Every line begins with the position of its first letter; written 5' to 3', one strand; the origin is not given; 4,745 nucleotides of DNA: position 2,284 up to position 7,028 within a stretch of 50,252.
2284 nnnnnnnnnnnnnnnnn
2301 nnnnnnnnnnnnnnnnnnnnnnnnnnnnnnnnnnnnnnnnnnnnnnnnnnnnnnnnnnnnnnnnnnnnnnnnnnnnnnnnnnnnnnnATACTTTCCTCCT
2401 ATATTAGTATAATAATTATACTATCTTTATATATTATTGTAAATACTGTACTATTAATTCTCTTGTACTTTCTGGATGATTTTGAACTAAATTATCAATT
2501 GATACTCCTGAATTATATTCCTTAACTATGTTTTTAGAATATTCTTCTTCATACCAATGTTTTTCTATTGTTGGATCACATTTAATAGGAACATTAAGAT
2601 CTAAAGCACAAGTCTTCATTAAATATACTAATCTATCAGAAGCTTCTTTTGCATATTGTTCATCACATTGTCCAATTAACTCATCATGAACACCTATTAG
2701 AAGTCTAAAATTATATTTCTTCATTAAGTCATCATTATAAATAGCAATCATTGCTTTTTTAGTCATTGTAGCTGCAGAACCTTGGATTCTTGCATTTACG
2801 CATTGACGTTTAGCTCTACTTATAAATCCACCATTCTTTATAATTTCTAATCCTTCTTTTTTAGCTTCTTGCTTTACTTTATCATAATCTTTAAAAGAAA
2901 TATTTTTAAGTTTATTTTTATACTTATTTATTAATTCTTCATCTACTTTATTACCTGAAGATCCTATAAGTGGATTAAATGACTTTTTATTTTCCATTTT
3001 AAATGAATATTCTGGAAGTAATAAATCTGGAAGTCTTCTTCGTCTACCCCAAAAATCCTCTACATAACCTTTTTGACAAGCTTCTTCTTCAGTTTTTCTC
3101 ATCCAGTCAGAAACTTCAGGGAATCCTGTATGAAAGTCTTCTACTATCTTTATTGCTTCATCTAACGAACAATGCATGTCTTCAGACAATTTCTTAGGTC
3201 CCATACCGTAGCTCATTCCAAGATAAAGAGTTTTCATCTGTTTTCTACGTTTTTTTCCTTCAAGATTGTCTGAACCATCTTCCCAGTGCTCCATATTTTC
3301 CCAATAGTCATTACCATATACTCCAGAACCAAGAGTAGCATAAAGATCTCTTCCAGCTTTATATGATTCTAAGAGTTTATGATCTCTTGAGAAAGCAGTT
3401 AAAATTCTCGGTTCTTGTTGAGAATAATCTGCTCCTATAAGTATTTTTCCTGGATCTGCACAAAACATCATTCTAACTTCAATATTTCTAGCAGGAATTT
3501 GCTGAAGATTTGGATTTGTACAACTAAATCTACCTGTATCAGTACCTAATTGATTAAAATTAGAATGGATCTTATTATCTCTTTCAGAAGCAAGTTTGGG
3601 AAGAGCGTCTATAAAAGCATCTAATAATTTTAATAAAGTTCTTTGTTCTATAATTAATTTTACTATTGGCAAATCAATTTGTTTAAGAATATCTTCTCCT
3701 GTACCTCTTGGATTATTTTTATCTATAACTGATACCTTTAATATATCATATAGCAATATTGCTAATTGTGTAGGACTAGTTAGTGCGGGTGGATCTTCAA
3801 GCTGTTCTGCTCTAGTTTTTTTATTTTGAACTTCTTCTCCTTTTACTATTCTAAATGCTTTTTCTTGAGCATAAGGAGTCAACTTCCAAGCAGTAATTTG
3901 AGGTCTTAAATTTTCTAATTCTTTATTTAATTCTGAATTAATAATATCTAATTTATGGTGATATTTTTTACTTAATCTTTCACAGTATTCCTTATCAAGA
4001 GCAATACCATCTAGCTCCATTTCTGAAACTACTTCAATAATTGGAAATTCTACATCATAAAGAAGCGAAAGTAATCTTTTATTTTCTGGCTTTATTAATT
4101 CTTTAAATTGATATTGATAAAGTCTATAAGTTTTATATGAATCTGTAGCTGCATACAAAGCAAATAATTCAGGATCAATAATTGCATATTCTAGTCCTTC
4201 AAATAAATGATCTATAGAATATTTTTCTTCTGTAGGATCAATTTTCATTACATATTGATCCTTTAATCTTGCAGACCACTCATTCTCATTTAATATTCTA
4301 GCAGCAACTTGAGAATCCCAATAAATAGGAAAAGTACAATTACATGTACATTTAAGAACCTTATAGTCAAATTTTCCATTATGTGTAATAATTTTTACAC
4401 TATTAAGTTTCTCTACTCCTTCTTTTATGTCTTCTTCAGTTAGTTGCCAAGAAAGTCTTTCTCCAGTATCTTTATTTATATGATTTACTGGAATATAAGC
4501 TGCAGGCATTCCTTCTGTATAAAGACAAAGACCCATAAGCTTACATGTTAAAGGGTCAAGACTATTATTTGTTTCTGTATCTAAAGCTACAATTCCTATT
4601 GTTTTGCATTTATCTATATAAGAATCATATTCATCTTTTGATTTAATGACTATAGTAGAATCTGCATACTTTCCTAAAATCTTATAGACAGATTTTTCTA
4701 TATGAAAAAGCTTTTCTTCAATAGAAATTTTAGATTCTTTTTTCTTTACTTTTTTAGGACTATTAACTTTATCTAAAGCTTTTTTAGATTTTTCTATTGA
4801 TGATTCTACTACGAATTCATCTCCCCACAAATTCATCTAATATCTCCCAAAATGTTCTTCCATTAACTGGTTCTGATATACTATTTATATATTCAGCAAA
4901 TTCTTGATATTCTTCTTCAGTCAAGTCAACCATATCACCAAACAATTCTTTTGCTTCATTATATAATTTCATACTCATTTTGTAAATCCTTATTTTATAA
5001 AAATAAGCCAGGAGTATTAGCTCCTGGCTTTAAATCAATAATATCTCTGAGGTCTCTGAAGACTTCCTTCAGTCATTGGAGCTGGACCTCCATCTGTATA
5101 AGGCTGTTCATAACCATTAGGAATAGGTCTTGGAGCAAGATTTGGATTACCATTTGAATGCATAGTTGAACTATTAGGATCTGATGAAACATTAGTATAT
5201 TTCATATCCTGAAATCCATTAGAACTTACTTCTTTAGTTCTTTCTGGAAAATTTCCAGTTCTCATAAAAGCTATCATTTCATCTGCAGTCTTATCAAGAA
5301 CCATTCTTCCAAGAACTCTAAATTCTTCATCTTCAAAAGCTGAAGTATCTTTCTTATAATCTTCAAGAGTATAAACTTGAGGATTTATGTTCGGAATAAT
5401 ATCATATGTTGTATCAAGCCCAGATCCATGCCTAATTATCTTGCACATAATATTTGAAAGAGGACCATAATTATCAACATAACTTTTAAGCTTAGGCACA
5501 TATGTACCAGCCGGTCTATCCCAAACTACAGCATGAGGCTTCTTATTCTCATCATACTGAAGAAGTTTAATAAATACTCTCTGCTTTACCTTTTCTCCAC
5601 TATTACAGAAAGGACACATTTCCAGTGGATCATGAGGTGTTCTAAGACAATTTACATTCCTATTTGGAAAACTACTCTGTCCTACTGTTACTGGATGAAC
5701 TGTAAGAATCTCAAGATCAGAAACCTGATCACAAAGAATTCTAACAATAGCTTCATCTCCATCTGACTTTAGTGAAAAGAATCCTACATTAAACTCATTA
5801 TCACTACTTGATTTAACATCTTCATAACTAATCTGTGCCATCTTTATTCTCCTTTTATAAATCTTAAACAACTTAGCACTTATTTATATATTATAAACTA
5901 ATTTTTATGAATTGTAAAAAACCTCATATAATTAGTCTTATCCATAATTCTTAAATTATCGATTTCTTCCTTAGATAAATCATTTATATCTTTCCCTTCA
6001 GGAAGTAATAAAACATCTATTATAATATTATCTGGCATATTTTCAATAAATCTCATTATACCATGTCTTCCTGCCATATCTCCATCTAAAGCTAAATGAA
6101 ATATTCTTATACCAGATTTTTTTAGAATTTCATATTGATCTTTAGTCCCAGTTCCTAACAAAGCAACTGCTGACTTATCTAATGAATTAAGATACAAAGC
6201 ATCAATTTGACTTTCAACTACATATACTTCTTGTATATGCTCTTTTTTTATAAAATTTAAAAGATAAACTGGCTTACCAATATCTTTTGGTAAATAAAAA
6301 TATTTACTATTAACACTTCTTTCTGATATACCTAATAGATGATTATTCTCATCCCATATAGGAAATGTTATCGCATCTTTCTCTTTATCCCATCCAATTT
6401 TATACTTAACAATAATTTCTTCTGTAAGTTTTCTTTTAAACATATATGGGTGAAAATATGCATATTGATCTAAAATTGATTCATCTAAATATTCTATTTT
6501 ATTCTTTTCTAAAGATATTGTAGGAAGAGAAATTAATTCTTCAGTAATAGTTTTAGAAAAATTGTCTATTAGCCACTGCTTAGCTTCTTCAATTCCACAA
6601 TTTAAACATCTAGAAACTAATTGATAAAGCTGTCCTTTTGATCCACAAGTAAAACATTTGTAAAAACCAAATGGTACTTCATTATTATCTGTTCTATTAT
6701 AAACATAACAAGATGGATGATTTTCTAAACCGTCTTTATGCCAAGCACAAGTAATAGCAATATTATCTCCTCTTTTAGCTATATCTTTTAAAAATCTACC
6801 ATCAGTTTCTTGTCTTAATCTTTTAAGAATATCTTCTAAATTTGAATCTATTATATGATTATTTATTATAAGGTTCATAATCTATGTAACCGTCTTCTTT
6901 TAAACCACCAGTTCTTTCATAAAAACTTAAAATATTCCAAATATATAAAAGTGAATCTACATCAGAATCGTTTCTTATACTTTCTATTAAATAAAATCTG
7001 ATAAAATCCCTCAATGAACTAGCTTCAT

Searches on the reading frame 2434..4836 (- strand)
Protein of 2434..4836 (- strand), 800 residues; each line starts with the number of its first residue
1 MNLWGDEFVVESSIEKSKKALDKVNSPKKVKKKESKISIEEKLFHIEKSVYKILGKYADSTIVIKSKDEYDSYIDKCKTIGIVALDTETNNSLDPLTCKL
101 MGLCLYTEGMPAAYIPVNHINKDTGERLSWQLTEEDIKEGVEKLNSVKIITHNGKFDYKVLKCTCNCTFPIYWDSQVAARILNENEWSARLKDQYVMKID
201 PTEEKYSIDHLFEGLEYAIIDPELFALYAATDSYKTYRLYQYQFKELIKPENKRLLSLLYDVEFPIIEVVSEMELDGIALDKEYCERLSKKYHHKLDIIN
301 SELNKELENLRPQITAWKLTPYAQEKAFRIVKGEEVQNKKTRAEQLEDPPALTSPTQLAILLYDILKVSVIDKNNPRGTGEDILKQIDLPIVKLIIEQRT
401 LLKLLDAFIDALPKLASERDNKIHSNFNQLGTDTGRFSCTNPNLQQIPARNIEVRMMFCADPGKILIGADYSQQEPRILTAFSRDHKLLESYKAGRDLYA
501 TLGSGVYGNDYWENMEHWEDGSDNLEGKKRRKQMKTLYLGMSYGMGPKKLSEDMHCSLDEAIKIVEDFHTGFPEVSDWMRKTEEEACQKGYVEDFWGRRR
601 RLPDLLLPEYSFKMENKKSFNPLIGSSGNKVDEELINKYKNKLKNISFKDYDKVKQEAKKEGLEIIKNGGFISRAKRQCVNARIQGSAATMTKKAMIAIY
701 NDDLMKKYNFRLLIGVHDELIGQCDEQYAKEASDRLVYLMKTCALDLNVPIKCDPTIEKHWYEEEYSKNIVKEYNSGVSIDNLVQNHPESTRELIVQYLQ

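Call 75: search_protein_families(library=phrogs, proteins=[window:2434-4836:-], max_evalue=0.0001)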
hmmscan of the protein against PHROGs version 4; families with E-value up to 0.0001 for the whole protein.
window:2434-4836:- (800 aa): 8 families
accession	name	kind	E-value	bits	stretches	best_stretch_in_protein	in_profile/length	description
phrog_17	-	DNA, RNA and nucleotide metabolism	4.2e-119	400.5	1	28-777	621-1247/1445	DNA polymerase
phrog_12241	-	DNA, RNA and nucleotide metabolism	7.1e-50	171.4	1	12-451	51-497/502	DNA polymerase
phrog_2573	-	DNA, RNA and nucleotide metabolism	4e-32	112.7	1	453-747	4-252/336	DNA polymerase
phrog_5995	-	DNA, RNA and nucleotide metabolism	6.2e-30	105.5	2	541-638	4-102/236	DNA polymerase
phrog_10285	-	DNA, RNA and nucleotide metabolism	9.6e-23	81.7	1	442-763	30-320/321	DNA polymerase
phrog_15971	-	DNA, RNA and nucleotide metabolism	5.7e-22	79.4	1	379-599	78-279/376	DNA polymerase I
phrog_23226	-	DNA, RNA and nucleotide metabolism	2.1e-11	44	1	408-571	281-458/611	DNA polymerase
phrog_35406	-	DNA, RNA and nucleotide metabolism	2.8e-06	27.7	0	517-599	95-177/320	DNA polymerase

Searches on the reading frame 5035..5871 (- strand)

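Call 75: search_protein_families(library=phrogs, proteins=[window:5035-5871:-], max_evalue=0.0001)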
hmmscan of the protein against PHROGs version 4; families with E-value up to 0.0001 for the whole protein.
window:5035-5871:- (278 aa): 2 families
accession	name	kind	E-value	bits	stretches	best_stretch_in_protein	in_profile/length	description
phrog_14578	-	DNA, RNA and nucleotide metabolism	5.9e-26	92.6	1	26-209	15-186/206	single strand DNA binding protein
phrog_1607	-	DNA, RNA and nucleotide metabolism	3.4e-05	24.6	1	118-195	130-208/285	single strand DNA binding protein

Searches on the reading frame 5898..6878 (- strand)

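Call 75: search_protein_families(library=phrogs, proteins=[window:5898-6878:-], max_evalue=0.0001)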
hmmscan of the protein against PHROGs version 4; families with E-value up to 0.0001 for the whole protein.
window:5898-6878:- (326 aa): 5 families
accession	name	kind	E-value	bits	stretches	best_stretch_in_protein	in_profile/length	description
phrog_47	-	DNA, RNA and nucleotide metabolism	1.1e-46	160.9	1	8-309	25-329/947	DNA primase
phrog_6444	-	DNA, RNA and nucleotide metabolism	2.6e-18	67.1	1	167-308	201-357/577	DNA primase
phrog_239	-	DNA, RNA and nucleotide metabolism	6e-11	43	1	49-305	52-299/801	DNA primase/helicase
phrog_849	-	DNA, RNA and nucleotide metabolism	2.5e-09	37.6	1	140-308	147-334/435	DNA primase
phrog_11992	-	unknown function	9.7e-09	36.7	1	41-115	29-91/177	-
